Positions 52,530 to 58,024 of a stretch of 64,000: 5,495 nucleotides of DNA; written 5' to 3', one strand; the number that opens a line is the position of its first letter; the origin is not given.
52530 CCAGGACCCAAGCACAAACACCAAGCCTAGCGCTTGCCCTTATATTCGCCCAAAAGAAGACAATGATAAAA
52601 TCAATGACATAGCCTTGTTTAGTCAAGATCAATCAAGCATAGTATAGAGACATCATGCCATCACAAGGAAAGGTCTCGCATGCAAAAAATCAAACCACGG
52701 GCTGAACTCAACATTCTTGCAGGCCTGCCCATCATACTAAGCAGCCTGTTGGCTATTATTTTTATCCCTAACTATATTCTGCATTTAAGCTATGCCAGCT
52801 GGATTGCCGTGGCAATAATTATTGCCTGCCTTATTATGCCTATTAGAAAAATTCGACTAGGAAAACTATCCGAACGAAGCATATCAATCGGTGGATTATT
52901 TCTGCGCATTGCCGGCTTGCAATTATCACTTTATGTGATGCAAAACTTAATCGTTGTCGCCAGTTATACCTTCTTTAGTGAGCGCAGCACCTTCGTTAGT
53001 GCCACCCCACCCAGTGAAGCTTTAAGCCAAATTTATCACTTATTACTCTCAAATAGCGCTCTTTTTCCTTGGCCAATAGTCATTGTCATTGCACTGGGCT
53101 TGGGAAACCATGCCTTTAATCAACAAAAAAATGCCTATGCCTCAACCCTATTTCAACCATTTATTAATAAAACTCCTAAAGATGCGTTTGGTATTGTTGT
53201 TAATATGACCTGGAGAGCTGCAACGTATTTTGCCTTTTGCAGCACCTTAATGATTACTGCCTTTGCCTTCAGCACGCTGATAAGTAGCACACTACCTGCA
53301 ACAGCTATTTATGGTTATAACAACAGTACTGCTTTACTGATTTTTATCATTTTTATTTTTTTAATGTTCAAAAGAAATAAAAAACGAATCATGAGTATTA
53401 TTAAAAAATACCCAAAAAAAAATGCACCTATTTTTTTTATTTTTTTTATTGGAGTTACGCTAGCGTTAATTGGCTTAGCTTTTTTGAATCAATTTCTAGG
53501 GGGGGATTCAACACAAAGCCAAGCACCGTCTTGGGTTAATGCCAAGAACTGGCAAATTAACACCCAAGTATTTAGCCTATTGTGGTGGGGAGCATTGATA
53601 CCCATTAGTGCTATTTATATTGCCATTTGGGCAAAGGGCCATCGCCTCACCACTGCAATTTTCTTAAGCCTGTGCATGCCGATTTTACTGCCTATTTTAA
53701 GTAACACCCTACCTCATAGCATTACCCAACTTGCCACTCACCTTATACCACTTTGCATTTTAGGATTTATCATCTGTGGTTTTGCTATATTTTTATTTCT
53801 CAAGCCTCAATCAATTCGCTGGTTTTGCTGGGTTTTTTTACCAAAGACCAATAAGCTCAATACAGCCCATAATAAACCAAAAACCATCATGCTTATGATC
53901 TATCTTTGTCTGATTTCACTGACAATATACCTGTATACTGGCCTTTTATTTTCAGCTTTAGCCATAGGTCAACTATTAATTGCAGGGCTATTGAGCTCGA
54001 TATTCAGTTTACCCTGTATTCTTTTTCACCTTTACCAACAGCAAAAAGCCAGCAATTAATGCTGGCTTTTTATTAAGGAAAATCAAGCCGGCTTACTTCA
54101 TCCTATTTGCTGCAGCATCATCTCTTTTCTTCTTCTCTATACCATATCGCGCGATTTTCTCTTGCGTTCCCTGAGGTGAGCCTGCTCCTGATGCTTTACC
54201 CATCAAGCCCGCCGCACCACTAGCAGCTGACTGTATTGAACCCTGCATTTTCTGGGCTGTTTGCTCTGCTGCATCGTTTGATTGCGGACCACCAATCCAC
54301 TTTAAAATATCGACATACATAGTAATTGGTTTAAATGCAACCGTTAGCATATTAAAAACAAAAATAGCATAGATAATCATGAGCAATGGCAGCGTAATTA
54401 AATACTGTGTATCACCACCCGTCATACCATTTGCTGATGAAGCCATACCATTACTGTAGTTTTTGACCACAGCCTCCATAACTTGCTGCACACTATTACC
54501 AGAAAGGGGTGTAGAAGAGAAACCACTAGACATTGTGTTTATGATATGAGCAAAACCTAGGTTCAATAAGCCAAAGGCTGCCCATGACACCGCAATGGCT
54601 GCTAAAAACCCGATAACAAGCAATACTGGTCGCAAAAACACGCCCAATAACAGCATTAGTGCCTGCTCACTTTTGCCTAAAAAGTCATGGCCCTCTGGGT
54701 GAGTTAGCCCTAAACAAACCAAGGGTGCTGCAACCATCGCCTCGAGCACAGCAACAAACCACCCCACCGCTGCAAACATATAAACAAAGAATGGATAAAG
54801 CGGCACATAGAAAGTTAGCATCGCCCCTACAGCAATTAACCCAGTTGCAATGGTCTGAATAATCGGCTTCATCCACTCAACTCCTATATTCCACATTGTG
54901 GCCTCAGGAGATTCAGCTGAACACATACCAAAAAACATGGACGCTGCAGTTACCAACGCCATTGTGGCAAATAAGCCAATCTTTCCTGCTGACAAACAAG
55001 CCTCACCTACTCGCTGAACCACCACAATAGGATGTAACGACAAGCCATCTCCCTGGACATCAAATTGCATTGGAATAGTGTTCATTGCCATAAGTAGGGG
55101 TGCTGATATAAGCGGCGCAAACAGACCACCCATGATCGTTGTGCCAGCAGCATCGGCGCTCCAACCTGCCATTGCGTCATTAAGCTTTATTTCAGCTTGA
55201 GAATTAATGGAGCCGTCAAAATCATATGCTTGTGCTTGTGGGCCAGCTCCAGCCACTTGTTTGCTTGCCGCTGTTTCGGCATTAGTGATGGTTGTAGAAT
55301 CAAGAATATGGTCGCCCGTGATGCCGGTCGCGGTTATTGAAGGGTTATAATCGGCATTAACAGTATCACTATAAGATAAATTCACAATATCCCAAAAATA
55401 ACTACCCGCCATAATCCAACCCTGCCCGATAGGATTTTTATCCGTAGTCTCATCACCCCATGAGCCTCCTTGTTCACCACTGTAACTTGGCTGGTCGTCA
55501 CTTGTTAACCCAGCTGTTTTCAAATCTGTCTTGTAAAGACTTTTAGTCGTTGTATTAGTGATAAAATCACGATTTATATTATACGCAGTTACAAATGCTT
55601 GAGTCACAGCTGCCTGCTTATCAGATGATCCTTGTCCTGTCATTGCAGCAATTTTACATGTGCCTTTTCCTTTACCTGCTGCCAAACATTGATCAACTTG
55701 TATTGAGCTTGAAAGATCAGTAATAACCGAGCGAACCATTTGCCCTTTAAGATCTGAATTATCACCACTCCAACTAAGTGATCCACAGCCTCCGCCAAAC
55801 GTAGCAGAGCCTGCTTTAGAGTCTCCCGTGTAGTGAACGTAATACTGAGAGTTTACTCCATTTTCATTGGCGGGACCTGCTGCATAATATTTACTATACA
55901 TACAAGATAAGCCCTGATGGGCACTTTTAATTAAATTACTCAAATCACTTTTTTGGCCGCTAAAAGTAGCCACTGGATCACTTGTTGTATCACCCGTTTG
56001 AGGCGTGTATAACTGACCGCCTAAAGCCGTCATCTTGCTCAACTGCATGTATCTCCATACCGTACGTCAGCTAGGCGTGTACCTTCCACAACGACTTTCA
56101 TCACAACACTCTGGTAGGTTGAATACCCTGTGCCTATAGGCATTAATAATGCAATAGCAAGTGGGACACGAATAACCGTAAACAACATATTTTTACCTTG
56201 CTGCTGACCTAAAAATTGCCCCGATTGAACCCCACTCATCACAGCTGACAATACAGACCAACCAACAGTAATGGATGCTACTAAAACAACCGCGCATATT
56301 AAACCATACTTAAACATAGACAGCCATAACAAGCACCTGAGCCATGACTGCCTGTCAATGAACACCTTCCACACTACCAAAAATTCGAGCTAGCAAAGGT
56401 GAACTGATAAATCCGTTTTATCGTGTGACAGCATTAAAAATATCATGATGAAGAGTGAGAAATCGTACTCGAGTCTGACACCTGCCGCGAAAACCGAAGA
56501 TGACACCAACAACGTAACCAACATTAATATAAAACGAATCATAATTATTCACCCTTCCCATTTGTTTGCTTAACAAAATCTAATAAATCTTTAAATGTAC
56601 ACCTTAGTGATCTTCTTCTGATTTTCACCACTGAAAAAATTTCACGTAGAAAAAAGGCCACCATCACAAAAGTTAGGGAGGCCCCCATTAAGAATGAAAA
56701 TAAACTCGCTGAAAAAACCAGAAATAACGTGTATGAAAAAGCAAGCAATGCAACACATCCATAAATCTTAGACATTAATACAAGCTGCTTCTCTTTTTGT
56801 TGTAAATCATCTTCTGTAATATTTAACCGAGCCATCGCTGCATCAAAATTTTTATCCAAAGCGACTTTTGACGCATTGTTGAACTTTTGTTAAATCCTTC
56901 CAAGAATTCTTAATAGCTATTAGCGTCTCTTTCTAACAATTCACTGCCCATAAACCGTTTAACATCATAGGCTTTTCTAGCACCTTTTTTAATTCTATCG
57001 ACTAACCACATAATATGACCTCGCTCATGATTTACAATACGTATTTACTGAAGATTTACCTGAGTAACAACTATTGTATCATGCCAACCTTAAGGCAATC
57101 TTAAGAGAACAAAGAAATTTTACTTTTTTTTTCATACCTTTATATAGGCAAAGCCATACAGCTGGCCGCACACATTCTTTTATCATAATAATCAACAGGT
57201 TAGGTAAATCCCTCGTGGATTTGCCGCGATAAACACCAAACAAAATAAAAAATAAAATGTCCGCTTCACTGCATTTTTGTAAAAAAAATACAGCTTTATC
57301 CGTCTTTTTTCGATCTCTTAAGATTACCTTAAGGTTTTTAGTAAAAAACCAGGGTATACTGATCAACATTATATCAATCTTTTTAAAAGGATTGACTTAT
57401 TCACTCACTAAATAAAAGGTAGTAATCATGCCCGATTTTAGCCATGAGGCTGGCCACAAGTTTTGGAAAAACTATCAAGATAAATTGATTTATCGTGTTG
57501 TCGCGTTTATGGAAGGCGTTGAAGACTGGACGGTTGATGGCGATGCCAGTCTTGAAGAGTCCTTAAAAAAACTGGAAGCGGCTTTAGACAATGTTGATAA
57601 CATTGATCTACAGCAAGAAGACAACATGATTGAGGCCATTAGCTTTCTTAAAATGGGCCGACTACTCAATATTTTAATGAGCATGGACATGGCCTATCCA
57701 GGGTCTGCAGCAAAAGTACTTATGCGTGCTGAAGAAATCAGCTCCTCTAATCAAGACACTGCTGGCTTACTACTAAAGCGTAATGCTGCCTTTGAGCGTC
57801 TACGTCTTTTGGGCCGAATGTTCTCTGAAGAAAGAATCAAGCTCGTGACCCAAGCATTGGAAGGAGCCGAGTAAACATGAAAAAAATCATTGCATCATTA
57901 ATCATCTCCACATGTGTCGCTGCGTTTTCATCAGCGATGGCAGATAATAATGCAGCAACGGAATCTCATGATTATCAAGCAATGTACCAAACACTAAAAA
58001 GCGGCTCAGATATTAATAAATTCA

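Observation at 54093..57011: dotA and icmV both appear frameshifted: early decay of an otherwise intact T4SS, or sequence error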

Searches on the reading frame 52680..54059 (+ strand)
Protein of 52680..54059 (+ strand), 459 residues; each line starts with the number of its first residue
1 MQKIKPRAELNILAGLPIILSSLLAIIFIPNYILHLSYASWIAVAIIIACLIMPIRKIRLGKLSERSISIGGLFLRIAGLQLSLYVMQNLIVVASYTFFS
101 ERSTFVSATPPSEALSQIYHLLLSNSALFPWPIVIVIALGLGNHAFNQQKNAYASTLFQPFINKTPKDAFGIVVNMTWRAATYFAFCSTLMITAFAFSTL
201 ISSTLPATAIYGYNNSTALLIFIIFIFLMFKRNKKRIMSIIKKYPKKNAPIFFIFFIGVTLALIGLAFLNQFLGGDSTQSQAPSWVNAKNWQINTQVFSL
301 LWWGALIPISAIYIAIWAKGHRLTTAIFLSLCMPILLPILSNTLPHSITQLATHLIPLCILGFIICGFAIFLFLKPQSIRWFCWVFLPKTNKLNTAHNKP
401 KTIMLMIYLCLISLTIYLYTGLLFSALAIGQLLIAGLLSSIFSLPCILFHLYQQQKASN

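Call 6: search_protein_families(library=ncbifam, proteins=[window:52680-54059:+], max_evalue=0.01)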
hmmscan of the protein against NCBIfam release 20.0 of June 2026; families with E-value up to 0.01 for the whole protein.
window:52680-54059:+ (459 aa): 1 family
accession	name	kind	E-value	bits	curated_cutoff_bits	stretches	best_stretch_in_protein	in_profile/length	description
TIGR00842.1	bcct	subfamily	6.5e-05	21.9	407.55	1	42-341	10-313/452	BCCT family transporter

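Call 7: search_protein_families(library=pfam, proteins=[window:52680-54059:+], max_evalue=0.01)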
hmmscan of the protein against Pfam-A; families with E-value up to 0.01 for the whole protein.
window:52680-54059:+ (459 aa): 1 family
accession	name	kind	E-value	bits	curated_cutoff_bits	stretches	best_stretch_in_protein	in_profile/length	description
PF02028.23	BCCT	-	8e-06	25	27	1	42-340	48-349/485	BCCT, betaine/carnitine/choline family transporter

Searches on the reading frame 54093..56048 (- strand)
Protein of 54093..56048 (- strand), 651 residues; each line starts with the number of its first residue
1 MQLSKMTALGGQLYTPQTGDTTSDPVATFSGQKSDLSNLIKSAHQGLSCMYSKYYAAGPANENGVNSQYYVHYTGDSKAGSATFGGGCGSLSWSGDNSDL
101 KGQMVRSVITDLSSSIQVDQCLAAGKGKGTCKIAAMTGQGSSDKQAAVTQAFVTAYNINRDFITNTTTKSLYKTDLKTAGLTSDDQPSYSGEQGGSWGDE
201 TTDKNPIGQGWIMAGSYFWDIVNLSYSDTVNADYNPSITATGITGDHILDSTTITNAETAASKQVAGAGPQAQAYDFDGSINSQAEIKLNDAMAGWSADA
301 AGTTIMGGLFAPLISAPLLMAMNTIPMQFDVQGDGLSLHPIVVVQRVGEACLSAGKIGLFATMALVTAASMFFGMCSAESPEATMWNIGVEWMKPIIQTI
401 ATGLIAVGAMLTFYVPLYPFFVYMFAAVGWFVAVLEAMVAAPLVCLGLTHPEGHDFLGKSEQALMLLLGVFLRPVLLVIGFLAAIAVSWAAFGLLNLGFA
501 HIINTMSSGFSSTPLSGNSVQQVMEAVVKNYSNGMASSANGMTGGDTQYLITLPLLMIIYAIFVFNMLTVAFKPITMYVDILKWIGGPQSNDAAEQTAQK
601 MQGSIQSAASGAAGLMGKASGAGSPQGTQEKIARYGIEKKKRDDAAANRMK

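Call 6: search_protein_families(library=ncbifam, proteins=[window:54093-56048:-], max_evalue=0.01)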
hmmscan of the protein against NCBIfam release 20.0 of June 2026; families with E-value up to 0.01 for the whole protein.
window:54093-56048:- (651 aa): 2 families
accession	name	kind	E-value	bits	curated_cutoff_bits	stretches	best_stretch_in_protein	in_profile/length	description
NF033886.1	T4SS_DotA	equivalog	3.3e-66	224.8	500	1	209-589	388-789/790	type IVB secretion system protein DotA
TIGR04346.1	DotA_TraY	subfamily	2.1e-48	165.4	100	1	34-509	134-612/656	DotA/TraY family protein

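Call 7: search_protein_families(library=pfam, proteins=[window:54093-56048:-], max_evalue=0.01)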
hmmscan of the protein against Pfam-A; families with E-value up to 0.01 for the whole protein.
window:54093-56048:- (651 aa): 0 families

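Call 8: find_homologous_proteins(query=window:54093-56048:-, max_evalue=1e-10)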
Query window:54093-56048:- (651 aa): 297 proteins with E <= 1e-10 among 8000 candidates; the best 120 are listed.
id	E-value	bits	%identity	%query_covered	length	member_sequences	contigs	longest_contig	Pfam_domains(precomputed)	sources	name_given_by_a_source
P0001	0.0e+0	1447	100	100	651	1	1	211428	-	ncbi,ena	-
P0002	3.5e-61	226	35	67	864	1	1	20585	-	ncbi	-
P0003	6.2e-60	222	42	44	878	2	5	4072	-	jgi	jgi:defect-in-organelle-trafficking protein DotA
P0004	6.3e-60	222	36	65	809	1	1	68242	-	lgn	-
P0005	4.8e-59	219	40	44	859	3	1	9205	-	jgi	jgi:defect-in-organelle-trafficking protein DotA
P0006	7.8e-59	218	34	72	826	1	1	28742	-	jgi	jgi:defect in organelle trafficking protein DotA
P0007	8.4e-59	218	37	62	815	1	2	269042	-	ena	-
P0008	1.3e-58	217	33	68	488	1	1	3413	-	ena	-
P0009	1.9e-58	217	35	63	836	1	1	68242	-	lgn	-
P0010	2.1e-58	217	41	45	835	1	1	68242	-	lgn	-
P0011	2.8e-58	216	35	65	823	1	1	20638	-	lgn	-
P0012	2.9e-58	216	29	84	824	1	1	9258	-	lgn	-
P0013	8.7e-58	215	36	64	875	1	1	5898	-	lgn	-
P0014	2.1e-57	213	32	66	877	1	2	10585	-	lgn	-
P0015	2.8e-57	213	41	44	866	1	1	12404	-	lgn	-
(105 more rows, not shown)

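Call 9: find_encoding_contigs(protein=P0001, flank=10000, max_places=6)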
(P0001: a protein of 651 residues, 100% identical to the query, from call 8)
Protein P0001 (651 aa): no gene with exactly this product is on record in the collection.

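Call 15: find_encoding_contigs(protein=P0122, flank=10000)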
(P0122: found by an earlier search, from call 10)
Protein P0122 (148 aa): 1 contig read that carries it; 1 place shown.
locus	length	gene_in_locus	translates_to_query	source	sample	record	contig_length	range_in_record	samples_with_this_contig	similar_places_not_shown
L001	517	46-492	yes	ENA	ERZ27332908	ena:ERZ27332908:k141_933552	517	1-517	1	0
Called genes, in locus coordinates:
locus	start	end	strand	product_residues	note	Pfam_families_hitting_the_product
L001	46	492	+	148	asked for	PF23130:IcmW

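Call 16: find_encoding_contigs(protein=P0121, flank=10000)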
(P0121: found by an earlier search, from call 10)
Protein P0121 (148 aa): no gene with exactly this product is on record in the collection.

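Call 18: find_related_loci(query=P0001, collection=genome_contigs, flank=10000)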
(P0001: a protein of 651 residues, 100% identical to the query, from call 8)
Query P0001 (651 aa) in genome_contigs; peptide patterns used: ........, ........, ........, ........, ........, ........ (x = any residue, [..] = any of these).
35 stretches matched a pattern, but none encodes a relative of the query by tblastn (E <= 1e-3).

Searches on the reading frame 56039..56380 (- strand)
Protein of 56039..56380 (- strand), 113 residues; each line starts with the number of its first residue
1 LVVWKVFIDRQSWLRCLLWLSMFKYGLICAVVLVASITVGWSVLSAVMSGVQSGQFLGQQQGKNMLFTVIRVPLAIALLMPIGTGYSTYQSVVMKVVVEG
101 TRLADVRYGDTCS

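Call 6: search_protein_families(library=ncbifam, proteins=[window:56039-56380:-], max_evalue=0.01)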
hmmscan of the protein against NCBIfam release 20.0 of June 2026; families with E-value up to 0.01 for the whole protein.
window:56039-56380:- (113 aa): 2 families
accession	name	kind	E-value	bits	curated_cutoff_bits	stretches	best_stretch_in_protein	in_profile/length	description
NF033886.1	T4SS_DotA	equivalog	6e-16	58.5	500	1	29-105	36-110/790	type IVB secretion system protein DotA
TIGR04346.1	DotA_TraY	subfamily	2e-11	43.2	100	1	21-107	28-111/656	DotA/TraY family protein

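Call 7: search_protein_families(library=pfam, proteins=[window:56039-56380:-], max_evalue=0.01)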
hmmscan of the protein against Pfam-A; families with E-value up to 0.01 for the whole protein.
window:56039-56380:- (113 aa): 1 family
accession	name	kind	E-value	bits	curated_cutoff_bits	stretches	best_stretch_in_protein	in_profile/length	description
PF05987.18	DUF898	-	0.0065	16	28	1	22-107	180-263/336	Bacterial protein of unknown function (DUF898)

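Call 10: list_cluster_members(proteins=[P0001, window:56039-56380:-, window:56545-56859:-, window:57428-57874:+])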
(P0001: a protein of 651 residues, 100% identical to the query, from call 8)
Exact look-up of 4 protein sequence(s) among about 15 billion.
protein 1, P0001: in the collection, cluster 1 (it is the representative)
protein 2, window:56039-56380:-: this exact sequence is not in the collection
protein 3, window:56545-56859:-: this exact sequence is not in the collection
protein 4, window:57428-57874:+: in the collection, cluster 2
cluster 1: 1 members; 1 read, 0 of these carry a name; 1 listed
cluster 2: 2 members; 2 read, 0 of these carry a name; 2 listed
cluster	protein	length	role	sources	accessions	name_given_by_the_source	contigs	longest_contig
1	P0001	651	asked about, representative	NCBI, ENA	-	-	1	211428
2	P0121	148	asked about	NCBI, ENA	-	-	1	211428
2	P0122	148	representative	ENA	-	-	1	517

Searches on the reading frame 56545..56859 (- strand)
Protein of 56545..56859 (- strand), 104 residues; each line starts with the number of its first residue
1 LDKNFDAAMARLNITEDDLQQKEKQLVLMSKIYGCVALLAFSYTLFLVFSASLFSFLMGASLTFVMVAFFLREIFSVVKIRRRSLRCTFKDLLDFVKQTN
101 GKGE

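Call 6: search_protein_families(library=ncbifam, proteins=[window:56545-56859:-], max_evalue=0.01)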
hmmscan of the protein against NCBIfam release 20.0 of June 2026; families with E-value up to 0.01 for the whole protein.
window:56545-56859:- (104 aa): 1 family
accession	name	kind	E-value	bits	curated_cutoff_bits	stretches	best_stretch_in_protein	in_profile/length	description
NF038219.1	IcmV_IVB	equivalog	9.9e-16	58.2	100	1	3-92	52-141/149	type IVB secretion system protein IcmV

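Call 7: search_protein_families(library=pfam, proteins=[window:56545-56859:-], max_evalue=0.01)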
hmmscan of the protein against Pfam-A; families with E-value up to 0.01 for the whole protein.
window:56545-56859:- (104 aa): 0 families

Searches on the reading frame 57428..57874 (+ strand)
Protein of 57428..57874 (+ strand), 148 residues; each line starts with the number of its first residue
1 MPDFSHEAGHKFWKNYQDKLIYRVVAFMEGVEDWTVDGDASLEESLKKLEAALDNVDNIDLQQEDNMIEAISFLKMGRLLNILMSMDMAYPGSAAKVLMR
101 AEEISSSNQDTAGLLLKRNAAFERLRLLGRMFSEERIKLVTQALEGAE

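Call 6: search_protein_families(library=ncbifam, proteins=[window:57428-57874:+], max_evalue=0.01)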
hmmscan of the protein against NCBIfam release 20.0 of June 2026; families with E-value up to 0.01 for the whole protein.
window:57428-57874:+ (148 aa): 1 family
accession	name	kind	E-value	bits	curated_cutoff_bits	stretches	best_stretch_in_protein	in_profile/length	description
NF038222.1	IcmW_IVB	equivalog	5.4e-43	146.6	100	1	1-136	1-139/139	type IVB secretion system protein IcmW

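Call 7: search_protein_families(library=pfam, proteins=[window:57428-57874:+], max_evalue=0.01)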
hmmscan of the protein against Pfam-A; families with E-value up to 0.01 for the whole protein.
window:57428-57874:+ (148 aa): 1 family
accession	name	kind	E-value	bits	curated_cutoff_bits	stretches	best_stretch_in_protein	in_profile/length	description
PF23130.1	IcmW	-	3e-48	164.1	27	1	3-146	1-144/144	IcmW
